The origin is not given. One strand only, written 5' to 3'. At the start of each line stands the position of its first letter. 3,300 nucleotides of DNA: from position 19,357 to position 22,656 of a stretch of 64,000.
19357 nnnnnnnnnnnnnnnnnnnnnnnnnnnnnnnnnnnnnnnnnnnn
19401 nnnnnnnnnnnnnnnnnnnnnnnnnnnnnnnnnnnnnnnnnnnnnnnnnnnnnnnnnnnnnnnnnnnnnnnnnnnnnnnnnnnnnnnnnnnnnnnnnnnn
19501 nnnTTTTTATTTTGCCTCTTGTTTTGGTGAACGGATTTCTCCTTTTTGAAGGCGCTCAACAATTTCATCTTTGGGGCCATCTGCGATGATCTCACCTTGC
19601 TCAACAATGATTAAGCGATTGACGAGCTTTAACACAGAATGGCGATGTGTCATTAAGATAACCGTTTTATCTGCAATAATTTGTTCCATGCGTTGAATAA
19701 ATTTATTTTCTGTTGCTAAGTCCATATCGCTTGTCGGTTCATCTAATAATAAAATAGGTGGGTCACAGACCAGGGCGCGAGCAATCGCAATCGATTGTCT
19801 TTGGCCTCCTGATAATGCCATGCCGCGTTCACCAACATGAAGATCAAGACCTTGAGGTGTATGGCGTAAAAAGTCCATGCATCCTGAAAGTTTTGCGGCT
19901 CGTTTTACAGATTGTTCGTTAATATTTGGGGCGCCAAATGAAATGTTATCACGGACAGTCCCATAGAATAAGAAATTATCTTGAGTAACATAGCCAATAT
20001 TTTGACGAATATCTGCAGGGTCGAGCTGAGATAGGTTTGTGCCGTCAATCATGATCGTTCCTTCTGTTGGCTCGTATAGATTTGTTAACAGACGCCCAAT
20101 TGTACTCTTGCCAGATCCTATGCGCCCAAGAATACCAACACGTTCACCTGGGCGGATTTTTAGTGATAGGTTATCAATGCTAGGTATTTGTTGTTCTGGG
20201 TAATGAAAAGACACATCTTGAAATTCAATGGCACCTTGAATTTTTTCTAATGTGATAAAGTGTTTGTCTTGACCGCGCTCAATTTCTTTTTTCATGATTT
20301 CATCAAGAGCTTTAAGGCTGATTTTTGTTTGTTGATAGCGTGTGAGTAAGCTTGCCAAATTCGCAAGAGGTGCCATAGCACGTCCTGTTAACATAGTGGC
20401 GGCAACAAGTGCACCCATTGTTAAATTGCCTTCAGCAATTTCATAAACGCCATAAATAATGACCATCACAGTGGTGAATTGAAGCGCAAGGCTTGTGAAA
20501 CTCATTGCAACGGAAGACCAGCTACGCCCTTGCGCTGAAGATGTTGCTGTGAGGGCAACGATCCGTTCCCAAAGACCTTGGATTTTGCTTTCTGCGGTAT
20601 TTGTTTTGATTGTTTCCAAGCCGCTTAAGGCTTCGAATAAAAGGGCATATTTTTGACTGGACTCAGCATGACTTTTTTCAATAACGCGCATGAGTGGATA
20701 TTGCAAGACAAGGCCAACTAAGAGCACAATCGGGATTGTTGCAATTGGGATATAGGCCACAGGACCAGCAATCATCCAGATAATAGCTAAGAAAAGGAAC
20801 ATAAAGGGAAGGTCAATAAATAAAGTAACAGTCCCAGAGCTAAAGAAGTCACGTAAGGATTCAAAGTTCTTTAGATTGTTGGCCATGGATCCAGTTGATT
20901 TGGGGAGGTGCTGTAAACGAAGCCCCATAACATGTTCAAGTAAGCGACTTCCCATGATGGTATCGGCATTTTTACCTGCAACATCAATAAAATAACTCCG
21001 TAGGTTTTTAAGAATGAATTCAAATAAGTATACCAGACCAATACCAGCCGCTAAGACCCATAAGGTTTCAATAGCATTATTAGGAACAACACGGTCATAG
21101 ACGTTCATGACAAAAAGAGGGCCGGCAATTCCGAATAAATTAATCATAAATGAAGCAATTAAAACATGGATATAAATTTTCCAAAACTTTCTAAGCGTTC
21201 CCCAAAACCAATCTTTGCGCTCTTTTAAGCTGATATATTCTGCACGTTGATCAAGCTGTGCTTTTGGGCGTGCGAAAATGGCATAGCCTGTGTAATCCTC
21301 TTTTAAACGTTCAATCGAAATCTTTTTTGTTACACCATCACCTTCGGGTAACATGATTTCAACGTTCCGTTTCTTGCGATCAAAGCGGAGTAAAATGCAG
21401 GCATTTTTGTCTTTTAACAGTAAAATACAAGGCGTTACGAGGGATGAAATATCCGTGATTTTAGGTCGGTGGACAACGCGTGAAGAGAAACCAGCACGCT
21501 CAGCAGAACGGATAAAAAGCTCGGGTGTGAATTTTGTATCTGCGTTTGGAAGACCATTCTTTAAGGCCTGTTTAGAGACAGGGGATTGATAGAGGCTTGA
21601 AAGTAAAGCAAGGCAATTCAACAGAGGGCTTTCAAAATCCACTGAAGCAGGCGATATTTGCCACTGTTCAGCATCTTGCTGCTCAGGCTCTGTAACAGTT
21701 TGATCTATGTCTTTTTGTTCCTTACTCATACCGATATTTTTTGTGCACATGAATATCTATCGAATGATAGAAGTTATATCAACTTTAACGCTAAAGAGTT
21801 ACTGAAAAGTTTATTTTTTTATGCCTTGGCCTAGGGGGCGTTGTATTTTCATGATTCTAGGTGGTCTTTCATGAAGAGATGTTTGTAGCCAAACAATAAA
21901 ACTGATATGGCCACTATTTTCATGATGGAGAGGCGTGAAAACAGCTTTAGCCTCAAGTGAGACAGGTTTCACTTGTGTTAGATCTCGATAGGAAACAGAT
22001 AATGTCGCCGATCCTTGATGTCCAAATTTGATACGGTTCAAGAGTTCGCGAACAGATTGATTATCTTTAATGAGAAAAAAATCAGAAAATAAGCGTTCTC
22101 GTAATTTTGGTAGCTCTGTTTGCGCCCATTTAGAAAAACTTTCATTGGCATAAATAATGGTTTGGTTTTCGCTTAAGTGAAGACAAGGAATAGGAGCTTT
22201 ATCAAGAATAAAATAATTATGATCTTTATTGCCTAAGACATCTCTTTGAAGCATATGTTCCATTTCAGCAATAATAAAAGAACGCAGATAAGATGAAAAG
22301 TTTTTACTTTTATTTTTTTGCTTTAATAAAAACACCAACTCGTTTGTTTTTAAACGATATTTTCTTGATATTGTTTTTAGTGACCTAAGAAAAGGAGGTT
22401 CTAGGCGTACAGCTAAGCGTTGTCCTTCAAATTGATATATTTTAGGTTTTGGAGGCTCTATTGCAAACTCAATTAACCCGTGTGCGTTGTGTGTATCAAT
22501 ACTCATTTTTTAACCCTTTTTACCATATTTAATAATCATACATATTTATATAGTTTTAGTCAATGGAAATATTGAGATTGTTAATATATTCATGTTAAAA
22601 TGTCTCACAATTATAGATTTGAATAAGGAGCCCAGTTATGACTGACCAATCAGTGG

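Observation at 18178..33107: Type I secretion adhesin locus next to a transmembrane PAS/HD-GYP protein whose HD dyad reads SQ: possible non-canonical Lap-type control module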

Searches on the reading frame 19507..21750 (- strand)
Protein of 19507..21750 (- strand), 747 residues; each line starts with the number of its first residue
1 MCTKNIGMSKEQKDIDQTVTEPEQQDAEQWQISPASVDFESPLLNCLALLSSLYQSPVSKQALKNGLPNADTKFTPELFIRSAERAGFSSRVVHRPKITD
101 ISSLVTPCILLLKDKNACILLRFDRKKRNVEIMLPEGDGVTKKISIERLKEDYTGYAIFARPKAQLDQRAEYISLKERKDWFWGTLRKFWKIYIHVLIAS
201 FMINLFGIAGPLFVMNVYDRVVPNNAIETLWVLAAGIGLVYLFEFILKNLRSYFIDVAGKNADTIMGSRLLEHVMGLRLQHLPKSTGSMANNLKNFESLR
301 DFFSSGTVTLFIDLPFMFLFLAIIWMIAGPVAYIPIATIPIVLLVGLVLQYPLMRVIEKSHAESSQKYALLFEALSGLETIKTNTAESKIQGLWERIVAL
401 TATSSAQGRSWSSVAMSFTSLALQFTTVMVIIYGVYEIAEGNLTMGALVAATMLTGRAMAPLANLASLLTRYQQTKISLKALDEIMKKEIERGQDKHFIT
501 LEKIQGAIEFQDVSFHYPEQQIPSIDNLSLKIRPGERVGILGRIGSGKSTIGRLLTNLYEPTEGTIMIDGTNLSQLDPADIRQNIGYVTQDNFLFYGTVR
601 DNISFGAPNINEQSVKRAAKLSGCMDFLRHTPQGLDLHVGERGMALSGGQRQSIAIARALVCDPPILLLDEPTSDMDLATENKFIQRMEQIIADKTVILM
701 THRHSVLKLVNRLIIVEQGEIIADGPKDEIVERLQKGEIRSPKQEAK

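Call 3: search_protein_families(library=pfam, proteins=[window:19507-21750:-], max_evalue=0.01)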
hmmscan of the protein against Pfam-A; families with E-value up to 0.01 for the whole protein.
window:19507-21750:- (747 aa): 5 families
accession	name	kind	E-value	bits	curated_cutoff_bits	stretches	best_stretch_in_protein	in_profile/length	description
PF00005.33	ABC_tran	-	5.3e-34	118.2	25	1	526-674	2-137/137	ABC transporter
PF00664.28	ABC_membrane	-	1.9e-22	80.7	28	1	196-456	4-268/274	ABC transporter transmembrane region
PF03412.21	Peptidase_C39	-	5.6e-08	33.1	22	1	43-164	14-132/133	Peptidase C39 family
PF02463.25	SMC_N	-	0.00018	21.4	40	1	464-718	135-213/220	RecF/RecN/SMC N terminal domain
PF13304.12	AAA_21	-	0.0011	19.5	27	0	642-702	236-298/304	AAA domain, putative AbiEii toxin, Type IV TA system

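Call 76: search_protein_families(library=ncbifam, proteins=[window:19507-21750:-], max_evalue=0.001)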
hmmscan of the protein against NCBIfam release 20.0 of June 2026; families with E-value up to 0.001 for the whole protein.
window:19507-21750:- (747 aa): 186 families (the best 25 are shown)
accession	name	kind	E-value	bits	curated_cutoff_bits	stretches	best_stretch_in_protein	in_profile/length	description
TIGR03375.1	type_I_sec_LssB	subfamily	8.8e-293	972.9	693.1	1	42-737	2-695/696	type I secretion system permease/ATPase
TIGR01846.1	type_I_sec_HlyB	subfamily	3.8e-149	498.1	725.55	1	44-733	2-681/694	type I secretion system permease/ATPase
TIGR01842.1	type_I_sec_PrtD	subfamily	5.3e-100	335.5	510.15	1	190-734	5-544/544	type I secretion system permease/ATPase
TIGR03796.1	NHLM_micro_ABC1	equivalog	8.9e-97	325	853.3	1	80-732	51-700/710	NHLP family bacteriocin export ABC transporter peptidase/permease/ATPase subunit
TIGR01193.1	bacteriocin_ABC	subfamily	1.8e-91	307.7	523.85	1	80-732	45-697/708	peptide cleavage/export ABC transporter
TIGR02203.1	MsbA_lipidA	equivalog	6.8e-84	282.4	602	1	183-733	6-558/572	lipid A export permease/ATP-binding protein MsbA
TIGR02204.1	MsbA_rel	hypoth_equivalog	1.4e-83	281.5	780.4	1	216-732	43-563/576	ABC transporter, permease/ATP-binding protein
NF052233.1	CphA_assoc_ABC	equivalog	7e-83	279.3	880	1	179-733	168-732/766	cyanophycin metabolism-associated ABC transporter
TIGR00958.1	3a01208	subfamily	2.1e-78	264.3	874.6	1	187-732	157-702/711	antigen peptide transporter 2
NF045513.1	HepA_fam_ABC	equivalog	2.2e-78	264.2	725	1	225-733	89-598/610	heterocyst formation ABC transporter subunit HepA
NF010178.0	PRK13657.1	equivalog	2.9e-77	260.5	733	1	193-734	21-560/588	glucan ABC transporter ATP-binding protein/ permease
TIGR03797.1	NHLM_micro_ABC2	equivalog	3.4e-77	260.5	709.4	1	194-732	139-673/686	NHLP bacteriocin export ABC transporter permease/ATPase subunit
TIGR02857.1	CydD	equivalog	9.9e-71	239.3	435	1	200-714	12-527/529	thiol reductant ABC exporter subunit CydD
NF008381.0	PRK11176.1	equivalog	1.7e-68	231.4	867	1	411-733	247-568/582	lipid A ABC transporter ATP-binding protein/permease MsbA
TIGR02868.1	CydC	equivalog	4.6e-65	220.2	329.05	1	319-703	143-529/530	thiol reductant ABC exporter subunit CydC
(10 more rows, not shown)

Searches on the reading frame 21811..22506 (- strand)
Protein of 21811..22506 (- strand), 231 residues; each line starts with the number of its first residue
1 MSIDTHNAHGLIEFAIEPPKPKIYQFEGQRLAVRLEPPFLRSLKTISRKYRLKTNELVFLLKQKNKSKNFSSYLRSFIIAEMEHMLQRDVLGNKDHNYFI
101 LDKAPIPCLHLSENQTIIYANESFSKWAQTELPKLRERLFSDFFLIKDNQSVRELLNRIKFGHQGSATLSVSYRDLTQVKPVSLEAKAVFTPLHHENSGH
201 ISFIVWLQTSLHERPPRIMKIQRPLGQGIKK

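Call 3: search_protein_families(library=pfam, proteins=[window:21811-22506:-], max_evalue=0.01)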
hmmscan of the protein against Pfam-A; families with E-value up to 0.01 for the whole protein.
window:21811-22506:- (231 aa): 3 families
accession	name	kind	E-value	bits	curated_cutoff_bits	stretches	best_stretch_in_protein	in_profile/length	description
PF13467.12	RHH_4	-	4.5e-08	33.5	25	1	27-81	9-66/67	Ribbon-helix-helix domain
PF08448.16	PAS_4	-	0.0032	18.1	23.1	1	101-171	1-71/110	PAS fold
PF13426.13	PAS_9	-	0.0066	17.2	27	0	112-206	8-96/103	PAS domain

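Call 76: search_protein_families(library=ncbifam, proteins=[window:21811-22506:-], max_evalue=0.001)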
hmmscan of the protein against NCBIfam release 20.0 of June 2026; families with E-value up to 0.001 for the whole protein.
window:21811-22506:- (231 aa): 0 families
